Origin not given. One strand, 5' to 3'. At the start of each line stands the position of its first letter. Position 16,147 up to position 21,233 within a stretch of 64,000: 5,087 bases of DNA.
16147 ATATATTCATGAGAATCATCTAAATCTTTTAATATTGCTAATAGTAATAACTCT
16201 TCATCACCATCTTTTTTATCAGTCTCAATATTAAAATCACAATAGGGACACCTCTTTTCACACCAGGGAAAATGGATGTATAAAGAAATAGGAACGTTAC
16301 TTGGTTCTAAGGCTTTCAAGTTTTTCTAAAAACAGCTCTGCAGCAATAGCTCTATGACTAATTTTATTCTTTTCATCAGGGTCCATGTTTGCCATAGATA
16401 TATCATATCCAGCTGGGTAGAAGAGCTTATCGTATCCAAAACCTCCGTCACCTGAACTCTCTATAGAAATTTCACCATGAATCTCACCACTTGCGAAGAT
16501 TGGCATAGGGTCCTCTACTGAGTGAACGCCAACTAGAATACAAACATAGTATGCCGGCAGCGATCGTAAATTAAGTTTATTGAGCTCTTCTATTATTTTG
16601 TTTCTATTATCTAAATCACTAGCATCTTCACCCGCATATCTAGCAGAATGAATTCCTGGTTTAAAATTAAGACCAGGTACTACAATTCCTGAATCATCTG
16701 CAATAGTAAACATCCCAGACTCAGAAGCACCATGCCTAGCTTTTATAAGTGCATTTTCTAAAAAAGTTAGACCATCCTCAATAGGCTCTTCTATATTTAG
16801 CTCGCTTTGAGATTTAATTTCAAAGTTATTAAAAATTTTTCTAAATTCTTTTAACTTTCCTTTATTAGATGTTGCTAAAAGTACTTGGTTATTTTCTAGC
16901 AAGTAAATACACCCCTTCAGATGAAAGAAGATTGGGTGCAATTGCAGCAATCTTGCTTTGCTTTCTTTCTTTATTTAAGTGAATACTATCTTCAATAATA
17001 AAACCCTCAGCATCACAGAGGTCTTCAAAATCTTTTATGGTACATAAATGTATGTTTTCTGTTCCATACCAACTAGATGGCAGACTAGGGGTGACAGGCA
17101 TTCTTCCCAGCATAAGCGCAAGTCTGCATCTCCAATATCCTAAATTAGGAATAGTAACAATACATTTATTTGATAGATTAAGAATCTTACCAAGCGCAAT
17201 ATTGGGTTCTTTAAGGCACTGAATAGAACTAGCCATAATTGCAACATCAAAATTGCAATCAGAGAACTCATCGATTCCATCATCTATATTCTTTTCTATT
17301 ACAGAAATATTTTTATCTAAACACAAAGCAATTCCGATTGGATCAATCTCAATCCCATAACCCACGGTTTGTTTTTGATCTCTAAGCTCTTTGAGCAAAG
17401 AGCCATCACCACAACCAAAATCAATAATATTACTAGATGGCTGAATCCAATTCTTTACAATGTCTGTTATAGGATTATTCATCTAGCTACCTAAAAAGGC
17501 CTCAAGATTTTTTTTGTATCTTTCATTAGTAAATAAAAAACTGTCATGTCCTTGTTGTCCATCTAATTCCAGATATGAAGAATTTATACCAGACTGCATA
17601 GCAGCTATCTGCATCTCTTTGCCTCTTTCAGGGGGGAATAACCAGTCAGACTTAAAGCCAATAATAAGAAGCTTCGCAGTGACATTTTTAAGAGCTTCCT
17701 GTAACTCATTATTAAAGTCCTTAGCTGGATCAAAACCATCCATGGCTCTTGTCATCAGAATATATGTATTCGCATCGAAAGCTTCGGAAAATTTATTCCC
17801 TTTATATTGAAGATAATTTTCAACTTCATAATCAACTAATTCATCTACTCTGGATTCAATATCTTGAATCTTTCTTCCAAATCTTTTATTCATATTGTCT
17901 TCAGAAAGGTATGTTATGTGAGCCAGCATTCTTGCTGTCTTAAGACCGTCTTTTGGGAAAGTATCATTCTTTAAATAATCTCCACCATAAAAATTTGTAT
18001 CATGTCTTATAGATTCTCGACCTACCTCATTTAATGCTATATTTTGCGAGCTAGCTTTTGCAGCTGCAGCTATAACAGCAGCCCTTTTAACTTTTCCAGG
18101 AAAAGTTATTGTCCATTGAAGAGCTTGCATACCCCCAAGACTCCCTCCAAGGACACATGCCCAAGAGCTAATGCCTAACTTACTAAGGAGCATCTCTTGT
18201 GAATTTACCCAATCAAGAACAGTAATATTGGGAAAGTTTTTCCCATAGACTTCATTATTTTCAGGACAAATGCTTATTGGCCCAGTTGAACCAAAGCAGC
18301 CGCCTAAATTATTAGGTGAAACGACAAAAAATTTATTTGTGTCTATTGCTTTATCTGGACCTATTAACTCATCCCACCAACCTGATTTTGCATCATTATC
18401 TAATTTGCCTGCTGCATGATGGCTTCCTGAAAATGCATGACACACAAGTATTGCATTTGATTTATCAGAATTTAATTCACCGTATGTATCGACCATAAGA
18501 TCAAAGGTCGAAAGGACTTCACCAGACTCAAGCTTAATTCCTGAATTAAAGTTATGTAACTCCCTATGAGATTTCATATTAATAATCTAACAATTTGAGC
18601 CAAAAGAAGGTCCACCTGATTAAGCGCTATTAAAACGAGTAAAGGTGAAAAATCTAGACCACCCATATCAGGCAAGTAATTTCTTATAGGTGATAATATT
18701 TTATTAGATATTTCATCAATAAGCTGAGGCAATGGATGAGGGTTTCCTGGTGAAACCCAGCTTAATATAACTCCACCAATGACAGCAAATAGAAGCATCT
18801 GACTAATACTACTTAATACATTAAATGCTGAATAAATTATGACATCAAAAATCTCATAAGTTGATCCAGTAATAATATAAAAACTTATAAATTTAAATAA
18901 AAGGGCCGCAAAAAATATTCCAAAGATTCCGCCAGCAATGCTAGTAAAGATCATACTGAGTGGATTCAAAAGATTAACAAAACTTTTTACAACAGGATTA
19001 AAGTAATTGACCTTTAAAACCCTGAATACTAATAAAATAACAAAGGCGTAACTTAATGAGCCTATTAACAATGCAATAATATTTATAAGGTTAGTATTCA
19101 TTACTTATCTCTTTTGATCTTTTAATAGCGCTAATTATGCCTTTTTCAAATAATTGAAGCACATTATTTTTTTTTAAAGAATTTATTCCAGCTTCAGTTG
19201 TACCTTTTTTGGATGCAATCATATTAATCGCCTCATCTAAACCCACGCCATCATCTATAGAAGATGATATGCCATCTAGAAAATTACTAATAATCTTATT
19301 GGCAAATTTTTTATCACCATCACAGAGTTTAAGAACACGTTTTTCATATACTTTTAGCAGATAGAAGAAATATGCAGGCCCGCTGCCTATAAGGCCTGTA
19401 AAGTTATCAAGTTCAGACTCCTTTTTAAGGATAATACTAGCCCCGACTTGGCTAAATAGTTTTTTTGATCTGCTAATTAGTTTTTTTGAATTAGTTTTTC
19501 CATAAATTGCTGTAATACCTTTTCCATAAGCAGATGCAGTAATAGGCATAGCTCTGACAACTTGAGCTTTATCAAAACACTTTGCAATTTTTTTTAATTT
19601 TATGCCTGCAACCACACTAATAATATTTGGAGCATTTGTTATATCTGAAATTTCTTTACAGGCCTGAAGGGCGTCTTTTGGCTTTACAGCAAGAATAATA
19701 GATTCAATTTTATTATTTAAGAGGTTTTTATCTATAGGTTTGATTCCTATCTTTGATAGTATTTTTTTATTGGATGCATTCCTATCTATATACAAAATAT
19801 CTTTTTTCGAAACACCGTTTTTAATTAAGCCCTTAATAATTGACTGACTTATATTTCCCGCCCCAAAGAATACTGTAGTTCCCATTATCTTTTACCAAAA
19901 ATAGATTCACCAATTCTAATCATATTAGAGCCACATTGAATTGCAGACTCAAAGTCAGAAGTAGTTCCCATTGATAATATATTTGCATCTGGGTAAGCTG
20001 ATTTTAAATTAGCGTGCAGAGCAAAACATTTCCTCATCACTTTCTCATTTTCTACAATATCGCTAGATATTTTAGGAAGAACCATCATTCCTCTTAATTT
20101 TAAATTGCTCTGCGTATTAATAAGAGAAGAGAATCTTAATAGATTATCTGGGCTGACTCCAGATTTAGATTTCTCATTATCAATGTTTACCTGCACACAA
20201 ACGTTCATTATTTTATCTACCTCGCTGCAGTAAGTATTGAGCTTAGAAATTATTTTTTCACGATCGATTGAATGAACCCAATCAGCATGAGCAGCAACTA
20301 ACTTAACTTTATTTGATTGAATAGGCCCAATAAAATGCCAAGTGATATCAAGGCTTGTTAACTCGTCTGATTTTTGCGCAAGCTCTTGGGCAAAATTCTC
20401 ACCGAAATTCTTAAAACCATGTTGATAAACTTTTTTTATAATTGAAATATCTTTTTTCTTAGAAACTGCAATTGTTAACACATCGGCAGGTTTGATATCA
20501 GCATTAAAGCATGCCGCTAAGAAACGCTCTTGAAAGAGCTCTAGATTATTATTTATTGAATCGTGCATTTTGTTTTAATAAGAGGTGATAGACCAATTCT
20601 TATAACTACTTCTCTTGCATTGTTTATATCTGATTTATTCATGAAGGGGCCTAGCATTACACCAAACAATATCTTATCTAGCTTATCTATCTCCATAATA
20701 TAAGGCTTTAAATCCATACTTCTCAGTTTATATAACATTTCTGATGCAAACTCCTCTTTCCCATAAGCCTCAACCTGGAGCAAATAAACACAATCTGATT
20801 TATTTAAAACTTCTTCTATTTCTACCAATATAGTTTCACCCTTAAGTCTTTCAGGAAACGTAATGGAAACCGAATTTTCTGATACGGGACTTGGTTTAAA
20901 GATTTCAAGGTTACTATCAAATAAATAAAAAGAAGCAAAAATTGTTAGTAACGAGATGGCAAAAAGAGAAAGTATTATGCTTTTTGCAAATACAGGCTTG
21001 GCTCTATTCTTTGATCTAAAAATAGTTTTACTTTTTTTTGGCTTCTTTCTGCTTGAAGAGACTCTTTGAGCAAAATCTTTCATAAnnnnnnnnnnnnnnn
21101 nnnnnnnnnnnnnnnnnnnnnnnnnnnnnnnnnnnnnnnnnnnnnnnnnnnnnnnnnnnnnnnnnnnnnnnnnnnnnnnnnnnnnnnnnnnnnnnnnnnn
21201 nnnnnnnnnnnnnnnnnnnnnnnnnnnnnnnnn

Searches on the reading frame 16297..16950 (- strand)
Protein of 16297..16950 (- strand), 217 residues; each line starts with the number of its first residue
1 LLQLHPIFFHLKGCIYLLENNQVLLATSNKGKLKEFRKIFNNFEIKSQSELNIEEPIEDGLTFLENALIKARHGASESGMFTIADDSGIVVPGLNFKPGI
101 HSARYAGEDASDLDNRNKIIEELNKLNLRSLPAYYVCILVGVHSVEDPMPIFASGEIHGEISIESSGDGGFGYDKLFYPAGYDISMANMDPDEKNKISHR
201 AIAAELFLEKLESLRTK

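Call 45: search_protein_families(library=pfam, proteins=[window:16297-16950:-], max_evalue=0.0001)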
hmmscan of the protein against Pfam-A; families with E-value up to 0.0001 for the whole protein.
window:16297-16950:- (217 aa): 1 family
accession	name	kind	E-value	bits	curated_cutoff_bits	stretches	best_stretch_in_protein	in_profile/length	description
PF01725.21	Ham1p_like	-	1.2e-51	175.7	22.5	1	23-209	1-185/186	Ham1 family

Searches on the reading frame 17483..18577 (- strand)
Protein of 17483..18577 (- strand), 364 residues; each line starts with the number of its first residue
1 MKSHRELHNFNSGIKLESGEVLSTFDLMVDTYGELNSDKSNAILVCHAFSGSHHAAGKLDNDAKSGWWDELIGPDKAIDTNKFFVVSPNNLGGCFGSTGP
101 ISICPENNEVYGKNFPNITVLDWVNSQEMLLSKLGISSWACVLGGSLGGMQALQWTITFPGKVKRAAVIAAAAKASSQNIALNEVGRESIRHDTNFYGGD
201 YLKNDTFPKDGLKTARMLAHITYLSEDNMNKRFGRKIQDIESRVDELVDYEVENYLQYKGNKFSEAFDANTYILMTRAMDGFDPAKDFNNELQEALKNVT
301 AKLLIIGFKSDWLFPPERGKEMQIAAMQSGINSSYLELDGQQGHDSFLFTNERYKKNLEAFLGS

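Call 45: search_protein_families(library=pfam, proteins=[window:17483-18577:-], max_evalue=0.0001)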
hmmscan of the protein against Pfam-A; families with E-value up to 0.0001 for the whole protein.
window:17483-18577:- (364 aa): 1 family
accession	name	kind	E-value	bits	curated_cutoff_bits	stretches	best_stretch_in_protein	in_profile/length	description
PF00561.26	Abhydrolase_1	-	3.9e-20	73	25.8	1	41-348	1-242/245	alpha/beta hydrolase fold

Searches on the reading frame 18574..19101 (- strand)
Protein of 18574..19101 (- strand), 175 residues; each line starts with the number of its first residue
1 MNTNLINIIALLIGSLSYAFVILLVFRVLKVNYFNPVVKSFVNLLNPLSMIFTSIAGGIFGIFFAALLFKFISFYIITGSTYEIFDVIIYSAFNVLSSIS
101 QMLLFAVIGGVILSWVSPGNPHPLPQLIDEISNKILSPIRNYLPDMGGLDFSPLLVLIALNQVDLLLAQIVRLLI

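Call 45: search_protein_families(library=pfam, proteins=[window:18574-19101:-], max_evalue=0.0001)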
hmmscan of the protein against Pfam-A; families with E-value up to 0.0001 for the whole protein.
window:18574-19101:- (175 aa): 1 family
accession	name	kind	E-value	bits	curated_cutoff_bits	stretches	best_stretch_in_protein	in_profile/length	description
PF02325.22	YGGT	-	9.1e-13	48.9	27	1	101-164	5-67/70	YGGT family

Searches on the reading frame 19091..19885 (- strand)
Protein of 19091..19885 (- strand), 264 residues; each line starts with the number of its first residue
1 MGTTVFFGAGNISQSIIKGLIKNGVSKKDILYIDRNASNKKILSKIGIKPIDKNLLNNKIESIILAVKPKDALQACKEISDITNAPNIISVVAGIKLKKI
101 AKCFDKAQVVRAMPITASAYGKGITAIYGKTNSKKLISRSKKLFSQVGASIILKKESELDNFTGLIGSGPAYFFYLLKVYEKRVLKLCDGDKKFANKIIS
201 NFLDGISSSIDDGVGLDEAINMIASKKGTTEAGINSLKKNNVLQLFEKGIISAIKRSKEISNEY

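Call 45: search_protein_families(library=pfam, proteins=[window:19091-19885:-], max_evalue=0.0001)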
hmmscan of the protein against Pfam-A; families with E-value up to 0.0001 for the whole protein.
window:19091-19885:- (264 aa): 2 families
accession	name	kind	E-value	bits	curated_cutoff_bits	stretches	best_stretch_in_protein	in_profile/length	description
PF14748.11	P5CR_dimer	-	2.6e-17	63.4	25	1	156-259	1-104/105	Pyrroline-5-carboxylate reductase dimerisation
PF03807.23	F420_oxidored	-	7.1e-11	43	21.6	1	5-94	3-94/94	NADP oxidoreductase coenzyme F420-dependent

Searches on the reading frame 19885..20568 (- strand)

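Call 45: search_protein_families(library=pfam, proteins=[window:19885-20568:-], max_evalue=0.0001)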
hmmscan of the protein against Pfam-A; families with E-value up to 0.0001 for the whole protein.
window:19885-20568:- (227 aa): 1 family
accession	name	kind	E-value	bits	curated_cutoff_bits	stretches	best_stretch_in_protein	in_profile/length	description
PF01168.26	Ala_racemase_N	-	1.7e-14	54.5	24.1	1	41-226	37-218/220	Alanine racemase, N-terminal domain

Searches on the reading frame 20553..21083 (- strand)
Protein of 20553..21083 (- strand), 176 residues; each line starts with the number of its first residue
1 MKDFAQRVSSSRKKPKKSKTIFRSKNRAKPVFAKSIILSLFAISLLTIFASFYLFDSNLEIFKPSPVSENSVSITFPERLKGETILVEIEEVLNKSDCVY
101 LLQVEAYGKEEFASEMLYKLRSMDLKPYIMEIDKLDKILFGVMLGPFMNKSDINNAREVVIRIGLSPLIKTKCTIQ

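Call 45: search_protein_families(library=pfam, proteins=[window:20553-21083:-], max_evalue=0.0001)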
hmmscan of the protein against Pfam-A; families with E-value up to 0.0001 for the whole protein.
window:20553-21083:- (176 aa): 1 family
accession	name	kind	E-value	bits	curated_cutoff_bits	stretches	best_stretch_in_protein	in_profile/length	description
PF05036.18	SPOR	-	3e-05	24.7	21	1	100-168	5-73/76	SPOR domain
